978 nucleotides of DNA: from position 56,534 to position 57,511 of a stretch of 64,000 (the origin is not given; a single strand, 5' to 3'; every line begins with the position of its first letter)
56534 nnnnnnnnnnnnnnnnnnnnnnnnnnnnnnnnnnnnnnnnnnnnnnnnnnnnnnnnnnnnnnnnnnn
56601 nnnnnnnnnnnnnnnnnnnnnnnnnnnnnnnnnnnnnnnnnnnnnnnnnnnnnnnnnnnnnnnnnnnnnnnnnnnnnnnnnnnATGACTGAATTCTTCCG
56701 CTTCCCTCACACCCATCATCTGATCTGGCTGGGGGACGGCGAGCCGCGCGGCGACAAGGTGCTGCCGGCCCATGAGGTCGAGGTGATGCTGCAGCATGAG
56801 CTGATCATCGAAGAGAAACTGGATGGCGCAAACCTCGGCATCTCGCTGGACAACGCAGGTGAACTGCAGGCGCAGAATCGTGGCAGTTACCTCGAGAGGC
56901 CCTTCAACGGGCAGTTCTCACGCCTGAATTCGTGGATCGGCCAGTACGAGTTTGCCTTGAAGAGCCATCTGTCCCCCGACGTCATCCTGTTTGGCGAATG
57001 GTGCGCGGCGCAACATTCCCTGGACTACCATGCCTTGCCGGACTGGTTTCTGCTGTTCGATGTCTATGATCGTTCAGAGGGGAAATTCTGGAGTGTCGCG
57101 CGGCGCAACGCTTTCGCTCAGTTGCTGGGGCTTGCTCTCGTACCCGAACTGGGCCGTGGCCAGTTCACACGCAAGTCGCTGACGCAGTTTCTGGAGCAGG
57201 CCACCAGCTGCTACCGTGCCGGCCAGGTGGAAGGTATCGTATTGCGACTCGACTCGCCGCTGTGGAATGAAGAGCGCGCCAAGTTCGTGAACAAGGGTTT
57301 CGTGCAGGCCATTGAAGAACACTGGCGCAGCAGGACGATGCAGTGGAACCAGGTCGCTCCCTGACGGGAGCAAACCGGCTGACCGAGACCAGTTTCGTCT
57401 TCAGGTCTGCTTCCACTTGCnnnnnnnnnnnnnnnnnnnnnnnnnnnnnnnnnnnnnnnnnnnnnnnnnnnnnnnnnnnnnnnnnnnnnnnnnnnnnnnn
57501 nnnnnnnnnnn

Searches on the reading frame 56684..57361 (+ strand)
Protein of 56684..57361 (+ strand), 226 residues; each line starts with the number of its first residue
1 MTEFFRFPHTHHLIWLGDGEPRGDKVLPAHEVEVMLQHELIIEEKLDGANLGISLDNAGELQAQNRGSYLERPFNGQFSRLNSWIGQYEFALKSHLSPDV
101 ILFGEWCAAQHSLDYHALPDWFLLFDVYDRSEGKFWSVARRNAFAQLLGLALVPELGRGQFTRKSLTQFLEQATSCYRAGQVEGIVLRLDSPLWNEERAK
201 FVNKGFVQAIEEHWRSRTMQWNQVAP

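Call 3: search_protein_families(library=pfam, proteins=[window:56684-57361:+], max_evalue=1)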
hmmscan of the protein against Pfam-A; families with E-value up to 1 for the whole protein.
window:56684-57361:+ (226 aa): 3 families
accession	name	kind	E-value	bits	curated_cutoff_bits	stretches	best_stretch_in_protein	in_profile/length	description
PF09414.15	RNA_ligase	-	3e-35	122.3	27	1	39-200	2-169/171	RNA ligase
PF15181.11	SMRP1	-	0.057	13.5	27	1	172-219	14-60/262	Spermatid-specific manchette-related protein 1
PF20603.3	Bact_hydrolase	-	0.077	13.4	27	0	60-95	93-128/160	Bacterial hydrolase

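Call 4: search_protein_families(library=ncbifam, proteins=[window:56684-57361:+], max_evalue=1)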
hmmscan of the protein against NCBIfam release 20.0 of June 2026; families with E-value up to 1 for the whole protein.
window:56684-57361:+ (226 aa): 1 family
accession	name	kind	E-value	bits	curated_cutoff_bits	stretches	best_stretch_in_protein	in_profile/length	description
TIGR01209.1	TIGR01209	hypoth_equivalog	5.3e-06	25.5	136.9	1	37-189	78-225/375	RNA ligase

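Call 5: search_protein_families(library=padloc, proteins=[window:56684-57361:+], max_evalue=1)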
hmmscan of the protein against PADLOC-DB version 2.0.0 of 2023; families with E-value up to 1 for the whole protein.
window:56684-57361:+ (226 aa): 0 families

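Call 6: search_solved_structures(query=window:56684-57361:+, max_evalue=0.1, show_alignments=2)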
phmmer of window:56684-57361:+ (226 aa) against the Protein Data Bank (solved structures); distinct sequences matched with E-value up to 0.1: 1.
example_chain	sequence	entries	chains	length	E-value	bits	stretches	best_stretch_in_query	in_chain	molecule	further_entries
5d1o_A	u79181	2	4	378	0.022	17.8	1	33-157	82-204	ATP-dependent RNA ligase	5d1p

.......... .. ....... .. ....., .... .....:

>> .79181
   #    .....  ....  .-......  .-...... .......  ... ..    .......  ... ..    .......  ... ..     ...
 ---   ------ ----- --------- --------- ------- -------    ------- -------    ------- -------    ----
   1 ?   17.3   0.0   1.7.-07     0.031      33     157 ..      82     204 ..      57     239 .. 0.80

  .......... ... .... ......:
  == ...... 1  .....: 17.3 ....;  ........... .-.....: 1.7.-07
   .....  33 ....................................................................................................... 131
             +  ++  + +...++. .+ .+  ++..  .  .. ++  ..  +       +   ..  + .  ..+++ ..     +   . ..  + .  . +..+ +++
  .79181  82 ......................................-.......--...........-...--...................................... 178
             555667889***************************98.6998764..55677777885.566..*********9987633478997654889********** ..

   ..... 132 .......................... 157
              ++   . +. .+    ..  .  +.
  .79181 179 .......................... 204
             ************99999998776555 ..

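Call 8: search_protein_families(library=phrogs, proteins=[window:56684-57361:+], max_evalue=1)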
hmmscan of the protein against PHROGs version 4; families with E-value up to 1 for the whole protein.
window:56684-57361:+ (226 aa): 5 families
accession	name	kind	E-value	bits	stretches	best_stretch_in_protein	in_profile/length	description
phrog_24030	-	DNA, RNA and nucleotide metabolism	1.4e-20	74.9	1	2-222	131-338/342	RNA ligase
phrog_548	-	DNA, RNA and nucleotide metabolism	5.1e-17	63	1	38-202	31-229/341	RNA ligase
phrog_34045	-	unknown function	2.2e-16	61.1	1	4-222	6-208/219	-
phrog_968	-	DNA, RNA and nucleotide metabolism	0.0016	18.5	1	122-191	299-374/398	RNA ligase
phrog_20735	-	unknown function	0.17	12.8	1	41-126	21-113/211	-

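Call 13: find_homologous_proteins(query=window:56684-57361:+)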
Query window:56684-57361:+ (226 aa): 3636 proteins with E <= 0.001 among 3867 candidates; the best 120 are listed.
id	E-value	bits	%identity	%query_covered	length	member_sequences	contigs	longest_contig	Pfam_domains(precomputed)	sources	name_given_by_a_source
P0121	1.4e-150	518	99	100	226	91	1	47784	PF09414.16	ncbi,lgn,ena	-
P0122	1.1e-129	449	85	100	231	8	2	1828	PF09414.16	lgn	-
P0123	1.5e-127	442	85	99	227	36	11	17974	PF09414.16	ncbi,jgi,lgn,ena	-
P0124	5.4e-125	434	88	100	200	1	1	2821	PF09414.16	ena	-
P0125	1.2e-123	429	83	100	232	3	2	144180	PF09414.16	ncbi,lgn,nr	ncbi:MAG: RNA ligase family protein [Gammaproteobacteria bacterium]|nr:RNA ligase family protein [Ga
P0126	2.6e-122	425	83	99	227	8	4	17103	PF09414.16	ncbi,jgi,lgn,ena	jgi:ATP-dependent RNA circularization protein (DNA/RNA ligase family)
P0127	1.8e-116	406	76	100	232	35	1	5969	PF09414.16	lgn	-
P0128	4.5e-115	401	76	100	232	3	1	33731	PF09414.16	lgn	-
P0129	5.4e-114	398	77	100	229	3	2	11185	PF09414.16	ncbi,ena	-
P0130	8.4e-114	397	75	100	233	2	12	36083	PF09414.16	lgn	-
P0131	3.4e-108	379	72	100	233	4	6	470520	PF09414.16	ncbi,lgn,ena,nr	ncbi:MAG: RNA ligase family protein [Pseudomonadales bacterium]|nr:RNA ligase family protein [Pseudo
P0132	2.4e-107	376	72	100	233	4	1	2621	PF09414.16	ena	-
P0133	5.6e-99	349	67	100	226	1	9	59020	PF09414.16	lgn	-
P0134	5.8e-99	349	68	99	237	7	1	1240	PF09414.16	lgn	-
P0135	9.8e-99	348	66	99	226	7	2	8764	PF09414.16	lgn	-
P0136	5.3e-98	346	66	99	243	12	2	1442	PF09414.16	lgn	-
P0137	8.6e-98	345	67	99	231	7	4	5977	PF09414.16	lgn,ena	-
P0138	1.1e-97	344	66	100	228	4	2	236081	PF09414.16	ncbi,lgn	-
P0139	2.6e-97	343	67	99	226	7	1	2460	PF09414.16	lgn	-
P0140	4.1e-97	343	66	100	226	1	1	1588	PF09414.16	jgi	-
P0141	1.3e-96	341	65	100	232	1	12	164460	PF09414.16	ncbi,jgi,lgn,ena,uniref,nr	ncbi:RNA ligase family protein [Nitrosomonas sp.]|uniref:RNA ligase family protein n=1 Tax=Nitrosomo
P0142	1.3e-96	341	66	99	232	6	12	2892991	PF09414.16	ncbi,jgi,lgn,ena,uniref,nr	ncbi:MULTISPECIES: RNA ligase family protein [Nitrosomonas]|uniref:Possible homolog of eukaryotic DN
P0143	1.5e-96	341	66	100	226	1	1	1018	PF09414.16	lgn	-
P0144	3.5e-96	340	66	100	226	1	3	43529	PF09414.16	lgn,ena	-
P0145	3.9e-96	339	65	100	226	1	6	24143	PF09414.16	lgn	-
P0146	4.0e-96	339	66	99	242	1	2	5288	PF09414.16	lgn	-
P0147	4.3e-96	339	65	99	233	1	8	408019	PF09414.16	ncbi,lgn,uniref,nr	ncbi:DNA ligase [Nitrosomonas sp. HPC101]|uniref:RNA ligase family protein n=1 Tax=Nitrosomonas sp. 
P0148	4.8e-96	339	66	100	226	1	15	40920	PF09414.16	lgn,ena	-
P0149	5.4e-96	339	65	100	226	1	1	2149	PF09414.16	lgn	-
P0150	5.9e-96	339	65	100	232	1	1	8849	PF09414.16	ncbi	-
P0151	6.7e-96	339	65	100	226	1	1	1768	PF09414.16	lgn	-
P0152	9.1e-96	338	65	100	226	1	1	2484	PF09414.16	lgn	-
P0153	1.0e-95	338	66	99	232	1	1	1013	PF09414.16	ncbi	-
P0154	1.3e-95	338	65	100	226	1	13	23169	PF09414.16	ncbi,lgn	-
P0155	1.4e-95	338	66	99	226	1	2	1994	PF09414.16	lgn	-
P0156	1.5e-95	337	65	99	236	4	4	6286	PF09414.16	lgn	-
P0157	1.6e-95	337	65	100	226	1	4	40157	PF09414.16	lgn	-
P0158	1.8e-95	337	65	100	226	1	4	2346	PF09414.16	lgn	-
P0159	1.8e-95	337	65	100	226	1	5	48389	PF09414.16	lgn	-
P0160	1.8e-95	337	66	99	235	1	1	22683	PF09414.16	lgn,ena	-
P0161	1.9e-95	337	65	99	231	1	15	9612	PF09414.16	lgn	-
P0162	2.0e-95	337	66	99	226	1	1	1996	PF09414.16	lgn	-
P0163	2.4e-95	337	65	100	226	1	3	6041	PF09414.16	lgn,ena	-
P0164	2.6e-95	337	65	99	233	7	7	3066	PF09414.16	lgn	-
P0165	3.2e-95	336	66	99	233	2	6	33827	PF09414.16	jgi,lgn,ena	-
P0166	6.4e-95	335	65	100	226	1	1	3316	PF09414.16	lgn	-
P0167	6.5e-95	335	65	100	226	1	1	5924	PF09414.16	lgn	-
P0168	8.8e-95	335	65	100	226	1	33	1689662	PF09414.16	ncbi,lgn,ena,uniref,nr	ncbi:RNA ligase family protein [Nitrosomonas sp.]|uniref:RNA ligase family protein n=1 Tax=Nitrosomo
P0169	1.7e-94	334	64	99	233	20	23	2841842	PF09414.16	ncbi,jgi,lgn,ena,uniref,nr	ncbi:RNA ligase family protein [Nitrosomonas sp. H1_AOB3]|uniref:RNA ligase family protein n=1 Tax=N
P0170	1.7e-94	334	65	100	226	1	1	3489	PF09414.16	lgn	-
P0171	8.1e-94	332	64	99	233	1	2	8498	PF09414.16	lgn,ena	-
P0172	1.4e-93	331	66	99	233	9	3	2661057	PF09414.16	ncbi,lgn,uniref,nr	ncbi:RNA ligase family protein [Nitrosomonas eutropha]|uniref:RNA ligase n=2 Tax=Nitrosomonas eutrop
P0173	1.6e-93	331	63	99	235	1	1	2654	PF09414.16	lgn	-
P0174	2.8e-93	330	64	99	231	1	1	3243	PF09414.16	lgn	-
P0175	3.6e-93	330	65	99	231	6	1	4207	PF09414.16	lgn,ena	-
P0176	1.1e-92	328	64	99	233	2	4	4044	PF09414.16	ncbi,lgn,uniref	ncbi:RNA ligase family protein [Nitrosomonas sp.]|uniref:RNA ligase family protein n=1 Tax=Nitrosomo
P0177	2.5e-92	327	64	98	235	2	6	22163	PF09414.16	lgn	-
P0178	3.3e-89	317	63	99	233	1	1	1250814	PF09414.16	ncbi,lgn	-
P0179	4.1e-89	316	63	99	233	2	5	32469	PF09414.16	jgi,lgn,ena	-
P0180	4.3e-89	316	63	99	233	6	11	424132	PF09414.16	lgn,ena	-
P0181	4.5e-89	316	63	99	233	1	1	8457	PF09414.16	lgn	-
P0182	4.5e-89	316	63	99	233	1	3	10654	PF09414.16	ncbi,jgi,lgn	-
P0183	4.5e-89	316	63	99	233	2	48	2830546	PF09414.16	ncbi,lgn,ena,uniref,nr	ncbi:RNA ligase family protein [Denitrificimonas caeni]|uniref:RNA ligase family protein n=1 Tax=Den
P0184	4.5e-89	316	63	99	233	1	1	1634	PF09414.16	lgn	-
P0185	7.1e-89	316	61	99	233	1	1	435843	PF09414.16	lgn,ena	-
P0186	1.4e-88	315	63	99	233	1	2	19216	PF09414.16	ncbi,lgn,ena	-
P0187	1.5e-88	315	62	99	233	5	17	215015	PF09414.16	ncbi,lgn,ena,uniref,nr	ncbi:RNA ligase family protein [Denitrificimonas sp. JX-1]|uniref:RNA ligase family protein n=1 Tax=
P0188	4.3e-88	313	63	99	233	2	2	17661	PF09414.16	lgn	-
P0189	5.2e-88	313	63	99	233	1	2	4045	PF09414.16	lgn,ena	-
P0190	5.4e-88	313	63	99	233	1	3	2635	PF09414.16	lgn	-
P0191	5.7e-88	313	63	99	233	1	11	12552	PF09414.16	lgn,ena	-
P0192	5.9e-88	313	63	99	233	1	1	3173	PF09414.16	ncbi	-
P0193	5.9e-88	313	63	99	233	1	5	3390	PF09414.16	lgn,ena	-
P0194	7.0e-88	312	61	100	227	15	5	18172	PF09414.16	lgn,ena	-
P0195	8.7e-88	312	62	100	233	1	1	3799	PF09414.16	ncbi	-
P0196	8.7e-88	312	63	99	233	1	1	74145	PF09414.16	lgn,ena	-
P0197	9.6e-88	312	63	99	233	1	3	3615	PF09414.16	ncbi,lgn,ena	-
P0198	9.9e-88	312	63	99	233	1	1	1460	PF09414.16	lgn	-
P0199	1.1e-87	312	63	99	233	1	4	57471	PF09414.16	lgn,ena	-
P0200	1.1e-87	312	63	99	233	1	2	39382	PF09414.16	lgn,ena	-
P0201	1.1e-87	312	63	99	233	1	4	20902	PF09414.16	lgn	-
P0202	1.9e-87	311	62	99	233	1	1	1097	PF09414.16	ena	-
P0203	2.1e-87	311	62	99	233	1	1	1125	PF09414.16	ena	-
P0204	2.1e-87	311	62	99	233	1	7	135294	PF09414.16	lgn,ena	-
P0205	2.2e-87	311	60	100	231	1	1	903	PF09414.16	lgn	-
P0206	2.6e-87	311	63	99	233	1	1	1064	PF09414.16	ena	-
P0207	2.8e-87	310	62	99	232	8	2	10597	PF09414.16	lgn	-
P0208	4.0e-87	310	62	99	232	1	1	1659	PF09414.16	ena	-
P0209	5.5e-87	309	61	99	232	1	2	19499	PF09414.16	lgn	-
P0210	5.6e-87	309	59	100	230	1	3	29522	PF09414.16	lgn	-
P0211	5.9e-87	309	63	99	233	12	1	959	PF09414.16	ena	-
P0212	9.9e-87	309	60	98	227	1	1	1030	PF09414.16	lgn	-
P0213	2.0e-86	308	63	99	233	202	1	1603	PF09414.16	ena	-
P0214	2.1e-86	308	61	99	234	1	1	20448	PF09414.16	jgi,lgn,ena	-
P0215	3.5e-86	307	61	99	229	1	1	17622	PF09414.16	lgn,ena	-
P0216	3.8e-86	307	61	100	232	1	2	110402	PF09414.16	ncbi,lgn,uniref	ncbi:RNA ligase family protein [Saccharospirillum sp.]|uniref:RNA ligase family protein n=1 Tax=Sacc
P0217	3.9e-86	307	59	100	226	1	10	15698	PF09414.16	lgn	-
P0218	5.5e-86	306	59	99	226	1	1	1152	PF09414.16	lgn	-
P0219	1.3e-85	305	57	100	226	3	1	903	PF09414.16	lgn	-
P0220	1.3e-85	305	58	99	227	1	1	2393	PF09414.16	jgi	jgi:ATP-dependent RNA circularization protein (DNA/RNA ligase family)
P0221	1.4e-85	305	58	100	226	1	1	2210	PF09414.16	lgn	-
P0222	1.6e-85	305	59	100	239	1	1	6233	PF09414.16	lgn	-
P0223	1.6e-85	305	59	99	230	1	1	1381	PF09414.16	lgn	-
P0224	1.7e-85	305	59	99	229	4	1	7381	PF09414.16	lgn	-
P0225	2.2e-85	304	59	100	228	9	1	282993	PF09414.16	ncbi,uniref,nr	ncbi:RNA ligase family protein [Halomonas sp. MCCC 1A11062]|uniref:RNA ligase family protein n=1 Tax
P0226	2.3e-85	304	59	99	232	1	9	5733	PF09414.16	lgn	-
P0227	4.5e-85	303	60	99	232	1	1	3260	PF09414.16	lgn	-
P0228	4.9e-85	303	60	100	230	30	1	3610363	PF09414.16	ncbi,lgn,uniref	ncbi:RNA ligase family protein [Halomonas mongoliensis]|uniref:RNA ligase family protein n=1 Tax=Hal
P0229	5.0e-85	303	61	99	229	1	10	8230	PF09414.16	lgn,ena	-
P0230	5.2e-85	303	61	99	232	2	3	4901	PF09414.16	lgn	-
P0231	5.6e-85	303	59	100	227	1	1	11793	PF09414.16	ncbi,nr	ncbi:MAG: RNA ligase family protein [Pseudomonadales bacterium]|nr:RNA ligase family protein [Pseudo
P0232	7.6e-85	302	59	100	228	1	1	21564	PF09414.16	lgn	-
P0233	8.2e-85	302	62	99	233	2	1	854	PF09414.16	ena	-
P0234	1.1e-84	302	60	99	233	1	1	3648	PF09414.16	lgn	-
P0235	1.1e-84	302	57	99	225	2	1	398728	PF09414.16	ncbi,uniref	ncbi:RNA ligase family protein [Microbulbifer sp. SA54]|uniref:RNA ligase family protein n=1 Tax=Mic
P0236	1.2e-84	302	59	99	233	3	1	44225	PF09414.16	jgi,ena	-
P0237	1.7e-84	301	58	99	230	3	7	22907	PF09414.16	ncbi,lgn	-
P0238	2.7e-84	301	60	99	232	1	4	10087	PF09414.16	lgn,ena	-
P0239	2.8e-84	301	58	99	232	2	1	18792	PF09414.16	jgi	-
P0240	2.8e-84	301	58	99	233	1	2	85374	PF09414.16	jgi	-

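Call 55: predict_structure(alignment_id=A2)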
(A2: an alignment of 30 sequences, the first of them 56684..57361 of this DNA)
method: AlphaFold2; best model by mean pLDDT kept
length: 226 residues; sequences in the alignment: 30
mean_pLDDT: 86.9   pTM: 0.85
mean pLDDT of the five models: 86.9, 84.9, 82.1, 82.0, 81.0
residues with pLDDT >= 90: 131; 70-90: 67; 50-70: 24; < 50: 4
segments of 3 or more residues with pLDDT < 50: 211-213
pLDDT, mean of each block of 10 residues (from residue 1): 74 75 76 93 85 94 89 89 94 95 89 79 94 96 97 94 93 88 92 95 72 59 82
secondary structure, 60 per line:
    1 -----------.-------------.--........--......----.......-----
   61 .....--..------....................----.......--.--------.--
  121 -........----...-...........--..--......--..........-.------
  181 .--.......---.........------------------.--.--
elements in order: H29-36 E39-44 E49-55 E61-65 H76-95 E100-106 E122-129 E134-136 H138-148 E155-160 H163-172 E184-190 E194-202

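Call 58: find_encoding_contigs(protein=P0183, flank=4000, max_places=2)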
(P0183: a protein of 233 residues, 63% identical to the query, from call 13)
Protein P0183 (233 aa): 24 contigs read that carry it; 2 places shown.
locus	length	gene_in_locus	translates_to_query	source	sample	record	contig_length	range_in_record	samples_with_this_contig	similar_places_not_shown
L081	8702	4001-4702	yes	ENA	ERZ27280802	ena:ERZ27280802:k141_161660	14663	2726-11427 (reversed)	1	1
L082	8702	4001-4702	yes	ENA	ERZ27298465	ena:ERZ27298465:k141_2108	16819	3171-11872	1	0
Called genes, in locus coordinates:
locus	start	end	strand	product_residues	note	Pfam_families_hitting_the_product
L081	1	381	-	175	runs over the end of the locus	PF13191:AAA_16 (faint), PF13521:AAA_28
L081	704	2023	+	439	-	PF02447:GntP_permease (weak), PF13726:Na_H_antiport_2, PF03553:Na_H_antiporter, PF06808:DctM (weak)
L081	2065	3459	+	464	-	PF13175:AAA_15 (weak), PF13304:AAA_21, PF13175:AAA_15, PF12476:DUF3696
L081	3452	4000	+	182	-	-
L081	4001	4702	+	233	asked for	PF09414:RNA_ligase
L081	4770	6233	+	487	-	PF02874:ATP-synt_ab_N, PF00006:ATP-synt_ab, PF22919:ATP-synt_VA_C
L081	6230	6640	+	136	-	PF02823:ATP-synt_DE_N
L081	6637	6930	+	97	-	PF09527:ATPase_gene1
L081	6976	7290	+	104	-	PF12966:AtpR (weak)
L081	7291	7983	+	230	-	PF00119:ATP-synt_A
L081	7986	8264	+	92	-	PF00137:ATP-synt_C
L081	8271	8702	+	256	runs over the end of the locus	PF00430:ATP-synt_B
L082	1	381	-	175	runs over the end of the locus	PF13191:AAA_16 (faint), PF13521:AAA_28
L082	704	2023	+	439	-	PF13726:Na_H_antiport_2, PF03553:Na_H_antiporter, PF06808:DctM (weak)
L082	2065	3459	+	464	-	PF13175:AAA_15 (weak), PF13304:AAA_21, PF13175:AAA_15, PF12476:DUF3696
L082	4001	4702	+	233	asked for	PF09414:RNA_ligase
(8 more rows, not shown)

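Call 59: find_encoding_contigs(protein=P0228, flank=4000, max_places=2)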
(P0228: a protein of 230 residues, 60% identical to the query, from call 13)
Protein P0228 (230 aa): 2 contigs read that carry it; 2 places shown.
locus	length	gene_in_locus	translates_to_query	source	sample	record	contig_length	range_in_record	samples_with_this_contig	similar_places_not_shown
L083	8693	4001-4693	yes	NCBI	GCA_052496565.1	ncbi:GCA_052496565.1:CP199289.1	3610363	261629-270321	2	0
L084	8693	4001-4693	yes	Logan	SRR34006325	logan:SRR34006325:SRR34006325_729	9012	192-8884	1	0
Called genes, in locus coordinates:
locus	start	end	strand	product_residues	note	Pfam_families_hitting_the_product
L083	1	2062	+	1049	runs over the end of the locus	PF06634:DUF1156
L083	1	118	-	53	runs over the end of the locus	-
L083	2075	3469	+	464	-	PF13175:AAA_15 (weak), PF13304:AAA_21, PF13175:AAA_15, PF12476:DUF3696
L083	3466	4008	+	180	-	-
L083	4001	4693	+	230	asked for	PF09414:RNA_ligase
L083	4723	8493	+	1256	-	PF00176:SNF2-rel_dom (weak), PF00271:Helicase_C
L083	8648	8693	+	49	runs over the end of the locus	-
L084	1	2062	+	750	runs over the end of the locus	?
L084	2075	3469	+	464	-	PF13175:AAA_15 (weak), PF13304:AAA_21, PF13175:AAA_15, PF12476:DUF3696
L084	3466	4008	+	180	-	-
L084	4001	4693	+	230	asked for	PF09414:RNA_ligase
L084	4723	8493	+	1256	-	PF00176:SNF2-rel_dom (weak), PF00271:Helicase_C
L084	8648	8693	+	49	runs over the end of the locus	-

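Call 61: fold_search(model_id=the predicted structure, library=pdb)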
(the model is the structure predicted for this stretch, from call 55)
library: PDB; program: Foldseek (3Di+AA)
matches with E <= 10: 386; with E <= 0.001: 54
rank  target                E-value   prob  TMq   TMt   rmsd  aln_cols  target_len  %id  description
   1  2vug_A                3.5e-08  1.00  0.56  0.36   4.9       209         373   24  The structure of an archaeal homodimeric RNA ligase (released 2008-06-03)
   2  5cot                  1.6e-07  1.00  0.64  0.44   4.4       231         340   17  Structure and mechanism of a eukaryal nick-sealing RNA ligase (released 2015-10-28)
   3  6vt4                  1.9e-07  1.00  0.58  0.40   4.1       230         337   16  Naegleria gruberi RNA ligase R149A mutant apo (released 2020-04-08)
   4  5cou                  2.9e-07  1.00  0.60  0.41   4.0       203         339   15  Structure and mechanism of a eukaryal nick-sealing RNA ligase K170M+ATP (released 2015-10-28)
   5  8uce_A                3.1e-07  1.00  0.55  0.34   5.1       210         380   21  Thermophilic RNA Ligase from Palaeococcus pacificus + AMP (released 2024-02-21)
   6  6vt0                  3.9e-07  1.00  0.61  0.43   4.4       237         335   16  Naegleria gruberi RNA ligase K170A mutant apo (released 2020-04-08)
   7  8uch                  3.9e-07  1.00  0.54  0.34   5.4       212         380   20  Thermophilic RNA Ligase from Palaeococcus pacificus K92A + ATP (released 2024-02-21)
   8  6vte                  3.9e-07  1.00  0.57  0.40   4.4       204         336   19  Naegleria gruberi RNA Ligase K170M mutant with AMP and Mn (released 2020-04-08)
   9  1xdn                  4.1e-07  1.00  0.64  0.56   4.8       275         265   14  High resolution crystal structure of an editosome enzyme from trypanosoma brucei: RNA editing ligase 1 (released 2004-12-07)
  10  6vt3                  4.9e-07  1.00  0.55  0.38   3.9       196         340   17  Naegleria gruberi RNA ligase K326A mutant apo (released 2020-04-08)
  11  2hvr_B                4.9e-07  1.00  0.54  0.40   8.4       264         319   16  Structure of T4 RNA Ligase 2 with Nicked 5'-Adenylated nucleic acid duplex containing a 3'-deoxyribonucleotide at the  (released 2006-10-17)
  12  8ucg_A                5.5e-07  1.00  0.54  0.34   5.1       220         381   20  Thermophilic RNA Ligase from Palaeococcus pacificus K92A (released 2024-02-21)
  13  6vt8                  5.5e-07  1.00  0.59  0.42   5.0       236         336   16  Naegleria gruberi RNA ligase E312A mutant with AMP and Mn (released 2020-04-08)
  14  6vt1_A                6.5e-07  1.00  0.54  0.38  10.2       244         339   18  Naegleria gruberi RNA ligase D172A mutant apo (released 2020-04-08)
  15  8uce_B                6.9e-07  1.00  0.55  0.34   4.8       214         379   21  Thermophilic RNA Ligase from Palaeococcus pacificus + AMP (released 2024-02-21)
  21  2hvr_A                1.2e-06  1.00  0.52  0.38   7.6       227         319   15  Structure of T4 RNA Ligase 2 with Nicked 5'-Adenylated nucleic acid duplex containing a 3'-deoxyribonucleotide at the  (released 2006-10-17)
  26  1s68                  4.5e-06  1.00  0.54  0.52   8.4       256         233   14  Structure and Mechanism of RNA Ligase (released 2004-02-24)
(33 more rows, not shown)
